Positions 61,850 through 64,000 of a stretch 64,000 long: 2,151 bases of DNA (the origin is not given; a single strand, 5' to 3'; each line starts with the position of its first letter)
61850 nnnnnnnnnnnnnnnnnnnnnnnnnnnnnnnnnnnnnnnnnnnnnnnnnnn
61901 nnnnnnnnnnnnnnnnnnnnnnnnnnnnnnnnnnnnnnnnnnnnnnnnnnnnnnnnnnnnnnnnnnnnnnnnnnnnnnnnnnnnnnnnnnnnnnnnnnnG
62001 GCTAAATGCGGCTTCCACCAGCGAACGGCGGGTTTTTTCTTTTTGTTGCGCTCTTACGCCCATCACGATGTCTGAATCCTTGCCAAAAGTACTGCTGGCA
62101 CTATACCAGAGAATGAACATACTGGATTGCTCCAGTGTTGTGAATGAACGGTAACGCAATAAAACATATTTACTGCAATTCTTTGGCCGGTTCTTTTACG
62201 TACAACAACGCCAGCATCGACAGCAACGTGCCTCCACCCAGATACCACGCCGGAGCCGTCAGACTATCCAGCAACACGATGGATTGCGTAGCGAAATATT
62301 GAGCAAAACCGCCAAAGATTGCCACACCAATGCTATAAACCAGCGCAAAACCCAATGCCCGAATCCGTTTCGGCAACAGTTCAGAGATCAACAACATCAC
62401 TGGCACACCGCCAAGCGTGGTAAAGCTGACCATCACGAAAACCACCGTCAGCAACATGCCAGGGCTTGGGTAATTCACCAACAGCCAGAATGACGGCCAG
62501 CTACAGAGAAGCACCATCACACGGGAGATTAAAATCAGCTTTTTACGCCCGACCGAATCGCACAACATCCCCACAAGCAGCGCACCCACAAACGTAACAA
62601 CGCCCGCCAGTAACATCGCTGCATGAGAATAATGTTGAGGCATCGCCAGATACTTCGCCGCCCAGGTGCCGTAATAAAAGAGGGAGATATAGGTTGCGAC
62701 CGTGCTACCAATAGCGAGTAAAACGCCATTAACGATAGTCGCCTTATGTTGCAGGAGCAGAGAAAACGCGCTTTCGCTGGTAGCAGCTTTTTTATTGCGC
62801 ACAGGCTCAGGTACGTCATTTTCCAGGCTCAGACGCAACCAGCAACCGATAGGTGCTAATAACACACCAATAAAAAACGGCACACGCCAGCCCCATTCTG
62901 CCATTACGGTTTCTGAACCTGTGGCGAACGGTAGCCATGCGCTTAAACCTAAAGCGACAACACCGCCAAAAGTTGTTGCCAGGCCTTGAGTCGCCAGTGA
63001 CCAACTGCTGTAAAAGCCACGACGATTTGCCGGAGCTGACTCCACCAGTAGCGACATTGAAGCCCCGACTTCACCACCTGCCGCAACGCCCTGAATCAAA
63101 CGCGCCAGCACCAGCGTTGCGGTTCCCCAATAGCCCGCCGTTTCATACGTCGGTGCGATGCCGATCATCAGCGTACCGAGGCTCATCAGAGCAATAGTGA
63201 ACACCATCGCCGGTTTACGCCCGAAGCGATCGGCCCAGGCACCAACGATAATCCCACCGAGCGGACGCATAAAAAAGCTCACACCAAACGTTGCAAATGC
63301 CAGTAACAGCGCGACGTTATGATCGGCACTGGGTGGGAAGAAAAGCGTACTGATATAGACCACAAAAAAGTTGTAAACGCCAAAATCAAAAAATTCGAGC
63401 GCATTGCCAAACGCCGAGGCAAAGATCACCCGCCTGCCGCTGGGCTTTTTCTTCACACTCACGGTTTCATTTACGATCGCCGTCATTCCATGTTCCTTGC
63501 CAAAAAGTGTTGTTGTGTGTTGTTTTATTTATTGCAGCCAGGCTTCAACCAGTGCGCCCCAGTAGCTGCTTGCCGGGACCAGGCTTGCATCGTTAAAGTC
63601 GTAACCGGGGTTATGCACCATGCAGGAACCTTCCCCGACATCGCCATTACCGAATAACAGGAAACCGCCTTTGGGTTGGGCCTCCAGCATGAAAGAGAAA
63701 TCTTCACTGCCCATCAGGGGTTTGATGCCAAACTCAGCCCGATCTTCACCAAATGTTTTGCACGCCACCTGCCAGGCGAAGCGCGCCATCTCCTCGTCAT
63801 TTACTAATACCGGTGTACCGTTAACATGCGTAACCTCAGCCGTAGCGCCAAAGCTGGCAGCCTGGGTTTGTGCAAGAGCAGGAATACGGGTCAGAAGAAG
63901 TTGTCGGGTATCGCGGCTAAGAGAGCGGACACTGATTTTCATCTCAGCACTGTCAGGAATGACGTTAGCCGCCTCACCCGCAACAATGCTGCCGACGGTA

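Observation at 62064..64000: Transporter plus amidohydrolase pair immediately upstream of fabR, where K-12 has divergent sthA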

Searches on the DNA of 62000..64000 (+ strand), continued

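Call 36: get_annotated_region(hit=H61, flank=1500)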
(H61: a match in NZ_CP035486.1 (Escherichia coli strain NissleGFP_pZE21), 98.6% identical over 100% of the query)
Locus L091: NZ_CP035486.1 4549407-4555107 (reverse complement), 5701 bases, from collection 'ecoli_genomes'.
description: Escherichia coli strain NissleGFP_pZE21 chromosome, complete genome
organism: Escherichia coli strain NissleGFP_pZE21 (NCBI taxid 562)
replicon: chromosome; assembly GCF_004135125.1
host: -; source: cell culture; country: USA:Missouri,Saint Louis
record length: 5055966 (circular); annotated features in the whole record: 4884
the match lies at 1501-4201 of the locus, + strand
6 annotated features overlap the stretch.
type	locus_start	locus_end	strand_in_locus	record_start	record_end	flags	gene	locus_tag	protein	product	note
CDS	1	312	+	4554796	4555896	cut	trmA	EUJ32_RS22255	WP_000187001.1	tRNA (uridine(54)-C5)-methyltransferase TrmA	-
CDS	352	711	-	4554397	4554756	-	yijD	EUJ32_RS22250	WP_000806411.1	YijD family membrane protein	-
CDS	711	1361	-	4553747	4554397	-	fabR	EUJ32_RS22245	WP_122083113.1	HTH-type transcriptional repressor FabR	-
CDS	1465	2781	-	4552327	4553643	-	-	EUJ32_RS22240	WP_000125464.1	citrate-proton symporter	-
CDS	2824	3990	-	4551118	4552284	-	-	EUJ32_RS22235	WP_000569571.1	M20 aminoacylase family protein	-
CDS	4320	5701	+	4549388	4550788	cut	sthA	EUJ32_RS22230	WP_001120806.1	Si-specific NAD(P)(+) transhydrogenase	-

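Call 50: search_rna_families(source=L001, start=11000, end=15200, threshold=evalue, max_evalue=1)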
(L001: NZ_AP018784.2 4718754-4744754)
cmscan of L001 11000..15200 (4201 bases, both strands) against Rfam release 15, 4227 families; matches with E-value up to 1: 0.
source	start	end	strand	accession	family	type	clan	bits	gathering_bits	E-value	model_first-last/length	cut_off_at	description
